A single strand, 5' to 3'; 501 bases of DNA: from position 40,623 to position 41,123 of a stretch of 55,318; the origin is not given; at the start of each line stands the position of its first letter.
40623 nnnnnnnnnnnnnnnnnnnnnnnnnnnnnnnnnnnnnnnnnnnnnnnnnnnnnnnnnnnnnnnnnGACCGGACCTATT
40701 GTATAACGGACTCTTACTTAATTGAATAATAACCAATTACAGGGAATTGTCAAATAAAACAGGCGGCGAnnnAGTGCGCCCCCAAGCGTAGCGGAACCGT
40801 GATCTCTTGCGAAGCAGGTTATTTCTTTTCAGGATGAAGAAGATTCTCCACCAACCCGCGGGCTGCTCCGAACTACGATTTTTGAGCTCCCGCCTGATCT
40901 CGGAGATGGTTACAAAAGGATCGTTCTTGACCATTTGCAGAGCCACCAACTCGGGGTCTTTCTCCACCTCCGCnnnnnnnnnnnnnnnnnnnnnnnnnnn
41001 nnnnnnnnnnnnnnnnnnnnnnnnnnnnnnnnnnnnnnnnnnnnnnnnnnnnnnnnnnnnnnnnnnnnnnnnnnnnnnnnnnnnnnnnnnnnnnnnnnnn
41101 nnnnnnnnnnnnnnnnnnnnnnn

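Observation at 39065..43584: HsbR/HsbA/HsbD-like triad (kinase-phosphatase, STAS, GGDEF) with no sigma factor: partner switching probably wired to c-di-GMP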

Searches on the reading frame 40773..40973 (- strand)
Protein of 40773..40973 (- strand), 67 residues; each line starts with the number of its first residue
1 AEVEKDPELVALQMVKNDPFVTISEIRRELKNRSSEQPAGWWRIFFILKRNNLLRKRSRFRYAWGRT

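Call 29: search_solved_structures(query=A4, max_evalue=10, show_alignments=2)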
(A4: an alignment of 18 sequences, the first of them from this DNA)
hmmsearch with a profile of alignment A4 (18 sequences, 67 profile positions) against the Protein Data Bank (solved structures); distinct sequences matched with E-value up to 10: 4.
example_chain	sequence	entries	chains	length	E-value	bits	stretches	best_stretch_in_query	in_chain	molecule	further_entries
2ia0_A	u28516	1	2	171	0.51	13.7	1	5-33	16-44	Putative HTH-type transcriptional regulator PF0864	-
1mvf_D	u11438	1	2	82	1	12.7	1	10-41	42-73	PemI-like protein 1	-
1ub4_C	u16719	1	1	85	1.1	12.6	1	10-41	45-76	MazE protein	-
2ygs_A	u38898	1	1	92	1.8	11.9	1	8-39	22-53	APOPTOTIC PROTEASE ACTIVATING FACTOR 1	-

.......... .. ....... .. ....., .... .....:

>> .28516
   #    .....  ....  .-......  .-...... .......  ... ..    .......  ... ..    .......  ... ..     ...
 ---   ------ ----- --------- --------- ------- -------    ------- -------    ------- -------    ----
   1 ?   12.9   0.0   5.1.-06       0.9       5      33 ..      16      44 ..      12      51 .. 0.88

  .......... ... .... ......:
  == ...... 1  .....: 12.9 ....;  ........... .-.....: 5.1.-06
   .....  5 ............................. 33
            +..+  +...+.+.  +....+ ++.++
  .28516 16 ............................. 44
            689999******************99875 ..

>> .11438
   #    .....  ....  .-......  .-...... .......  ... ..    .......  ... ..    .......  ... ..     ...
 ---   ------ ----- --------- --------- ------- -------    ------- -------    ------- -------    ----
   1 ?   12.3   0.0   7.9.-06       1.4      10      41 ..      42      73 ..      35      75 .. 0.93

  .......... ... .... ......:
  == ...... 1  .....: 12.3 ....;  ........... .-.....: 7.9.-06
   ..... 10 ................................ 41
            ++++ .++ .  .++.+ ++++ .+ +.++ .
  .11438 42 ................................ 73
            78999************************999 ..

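Call 30: search_protein_families(library=pfam, alignment_id=A4, max_evalue=10)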
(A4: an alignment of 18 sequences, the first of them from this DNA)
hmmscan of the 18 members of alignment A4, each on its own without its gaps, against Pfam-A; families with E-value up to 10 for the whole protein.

A. member 1, seq(67 aa): 1 family
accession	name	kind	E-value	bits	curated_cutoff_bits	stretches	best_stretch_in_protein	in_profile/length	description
PF24538.1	DUF7599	-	0.14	12.3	27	1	17-56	18-57/85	Domain of unknown function (DUF7599)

B. families by the number of members that match (of 18 scanned): 5 families
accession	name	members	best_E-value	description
PF01498.24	HTH_Tnp_Tc3_2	8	0.00013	Transposase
PF03965.22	Penicillinase_R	1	0.11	Penicillinase repressor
PF20446.3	ABC_N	1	0.11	ATPase of the ABC class N-terminal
PF24538.1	DUF7599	1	0.14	Domain of unknown function (DUF7599)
PF13412.12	HTH_24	1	0.19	Winged helix-turn-helix DNA-binding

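Call 57: search_protein_representatives(alignment_id=A4)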
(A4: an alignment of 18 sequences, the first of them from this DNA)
Query: 18 sequences, 67 profile positions. Proteins with E-value up to 0.001 (for the whole library): 92; up to 1e-10: 75; up to 1e-30: 0. The best 92 are listed.
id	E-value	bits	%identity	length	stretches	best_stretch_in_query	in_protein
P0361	2.3e-25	104.5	-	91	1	5-66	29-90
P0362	3.3e-25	104.0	-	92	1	3-66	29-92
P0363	4.7e-25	103.5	-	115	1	4-66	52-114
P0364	1.4e-24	102.0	-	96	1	5-67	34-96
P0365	3.3e-24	100.8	-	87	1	3-66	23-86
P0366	4.1e-24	100.5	-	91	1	5-67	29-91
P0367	4.1e-24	100.5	-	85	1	5-66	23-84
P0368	1.3e-23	98.9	-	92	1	4-66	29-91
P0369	2.1e-23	98.2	-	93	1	5-66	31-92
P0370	2.5e-23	98.0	-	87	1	5-67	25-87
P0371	5.3e-23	97.0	-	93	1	4-67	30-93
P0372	8.1e-23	96.4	-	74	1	4-66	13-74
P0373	1.4e-22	95.6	-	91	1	3-66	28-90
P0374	2.6e-22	94.7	-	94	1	3-65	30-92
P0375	4.8e-22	93.9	-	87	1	4-65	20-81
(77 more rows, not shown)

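Call 87: search_solved_structures(query=A5, max_evalue=10, show_alignments=3)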
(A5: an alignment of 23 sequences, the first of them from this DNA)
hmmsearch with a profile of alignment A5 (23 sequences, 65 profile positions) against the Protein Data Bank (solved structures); distinct sequences matched with E-value up to 10: 7.
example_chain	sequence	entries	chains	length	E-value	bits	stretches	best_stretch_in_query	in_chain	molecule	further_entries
3cmu_A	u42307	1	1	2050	0.0019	21.3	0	2-20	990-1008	Protein recA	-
3cmt_A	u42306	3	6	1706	0.014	18.4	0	2-20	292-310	Protein recA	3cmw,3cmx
3cmv_A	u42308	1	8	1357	0.11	15.6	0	2-20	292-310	Protein recA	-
5unk_A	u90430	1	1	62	0.28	14.3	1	4-58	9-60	Sleeping Beauty transposase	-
2wp0_C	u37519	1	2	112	0.34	14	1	2-29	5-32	CHROMOSOMAL REPLICATION INITIATOR PROTEIN DNAA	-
5w1h_A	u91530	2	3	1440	0.6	13.2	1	5-35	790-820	LbaCas13a (C2c2)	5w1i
5wlh_A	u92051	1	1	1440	0.6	13.2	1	5-35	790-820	LbaCas13a H328A (C2c2)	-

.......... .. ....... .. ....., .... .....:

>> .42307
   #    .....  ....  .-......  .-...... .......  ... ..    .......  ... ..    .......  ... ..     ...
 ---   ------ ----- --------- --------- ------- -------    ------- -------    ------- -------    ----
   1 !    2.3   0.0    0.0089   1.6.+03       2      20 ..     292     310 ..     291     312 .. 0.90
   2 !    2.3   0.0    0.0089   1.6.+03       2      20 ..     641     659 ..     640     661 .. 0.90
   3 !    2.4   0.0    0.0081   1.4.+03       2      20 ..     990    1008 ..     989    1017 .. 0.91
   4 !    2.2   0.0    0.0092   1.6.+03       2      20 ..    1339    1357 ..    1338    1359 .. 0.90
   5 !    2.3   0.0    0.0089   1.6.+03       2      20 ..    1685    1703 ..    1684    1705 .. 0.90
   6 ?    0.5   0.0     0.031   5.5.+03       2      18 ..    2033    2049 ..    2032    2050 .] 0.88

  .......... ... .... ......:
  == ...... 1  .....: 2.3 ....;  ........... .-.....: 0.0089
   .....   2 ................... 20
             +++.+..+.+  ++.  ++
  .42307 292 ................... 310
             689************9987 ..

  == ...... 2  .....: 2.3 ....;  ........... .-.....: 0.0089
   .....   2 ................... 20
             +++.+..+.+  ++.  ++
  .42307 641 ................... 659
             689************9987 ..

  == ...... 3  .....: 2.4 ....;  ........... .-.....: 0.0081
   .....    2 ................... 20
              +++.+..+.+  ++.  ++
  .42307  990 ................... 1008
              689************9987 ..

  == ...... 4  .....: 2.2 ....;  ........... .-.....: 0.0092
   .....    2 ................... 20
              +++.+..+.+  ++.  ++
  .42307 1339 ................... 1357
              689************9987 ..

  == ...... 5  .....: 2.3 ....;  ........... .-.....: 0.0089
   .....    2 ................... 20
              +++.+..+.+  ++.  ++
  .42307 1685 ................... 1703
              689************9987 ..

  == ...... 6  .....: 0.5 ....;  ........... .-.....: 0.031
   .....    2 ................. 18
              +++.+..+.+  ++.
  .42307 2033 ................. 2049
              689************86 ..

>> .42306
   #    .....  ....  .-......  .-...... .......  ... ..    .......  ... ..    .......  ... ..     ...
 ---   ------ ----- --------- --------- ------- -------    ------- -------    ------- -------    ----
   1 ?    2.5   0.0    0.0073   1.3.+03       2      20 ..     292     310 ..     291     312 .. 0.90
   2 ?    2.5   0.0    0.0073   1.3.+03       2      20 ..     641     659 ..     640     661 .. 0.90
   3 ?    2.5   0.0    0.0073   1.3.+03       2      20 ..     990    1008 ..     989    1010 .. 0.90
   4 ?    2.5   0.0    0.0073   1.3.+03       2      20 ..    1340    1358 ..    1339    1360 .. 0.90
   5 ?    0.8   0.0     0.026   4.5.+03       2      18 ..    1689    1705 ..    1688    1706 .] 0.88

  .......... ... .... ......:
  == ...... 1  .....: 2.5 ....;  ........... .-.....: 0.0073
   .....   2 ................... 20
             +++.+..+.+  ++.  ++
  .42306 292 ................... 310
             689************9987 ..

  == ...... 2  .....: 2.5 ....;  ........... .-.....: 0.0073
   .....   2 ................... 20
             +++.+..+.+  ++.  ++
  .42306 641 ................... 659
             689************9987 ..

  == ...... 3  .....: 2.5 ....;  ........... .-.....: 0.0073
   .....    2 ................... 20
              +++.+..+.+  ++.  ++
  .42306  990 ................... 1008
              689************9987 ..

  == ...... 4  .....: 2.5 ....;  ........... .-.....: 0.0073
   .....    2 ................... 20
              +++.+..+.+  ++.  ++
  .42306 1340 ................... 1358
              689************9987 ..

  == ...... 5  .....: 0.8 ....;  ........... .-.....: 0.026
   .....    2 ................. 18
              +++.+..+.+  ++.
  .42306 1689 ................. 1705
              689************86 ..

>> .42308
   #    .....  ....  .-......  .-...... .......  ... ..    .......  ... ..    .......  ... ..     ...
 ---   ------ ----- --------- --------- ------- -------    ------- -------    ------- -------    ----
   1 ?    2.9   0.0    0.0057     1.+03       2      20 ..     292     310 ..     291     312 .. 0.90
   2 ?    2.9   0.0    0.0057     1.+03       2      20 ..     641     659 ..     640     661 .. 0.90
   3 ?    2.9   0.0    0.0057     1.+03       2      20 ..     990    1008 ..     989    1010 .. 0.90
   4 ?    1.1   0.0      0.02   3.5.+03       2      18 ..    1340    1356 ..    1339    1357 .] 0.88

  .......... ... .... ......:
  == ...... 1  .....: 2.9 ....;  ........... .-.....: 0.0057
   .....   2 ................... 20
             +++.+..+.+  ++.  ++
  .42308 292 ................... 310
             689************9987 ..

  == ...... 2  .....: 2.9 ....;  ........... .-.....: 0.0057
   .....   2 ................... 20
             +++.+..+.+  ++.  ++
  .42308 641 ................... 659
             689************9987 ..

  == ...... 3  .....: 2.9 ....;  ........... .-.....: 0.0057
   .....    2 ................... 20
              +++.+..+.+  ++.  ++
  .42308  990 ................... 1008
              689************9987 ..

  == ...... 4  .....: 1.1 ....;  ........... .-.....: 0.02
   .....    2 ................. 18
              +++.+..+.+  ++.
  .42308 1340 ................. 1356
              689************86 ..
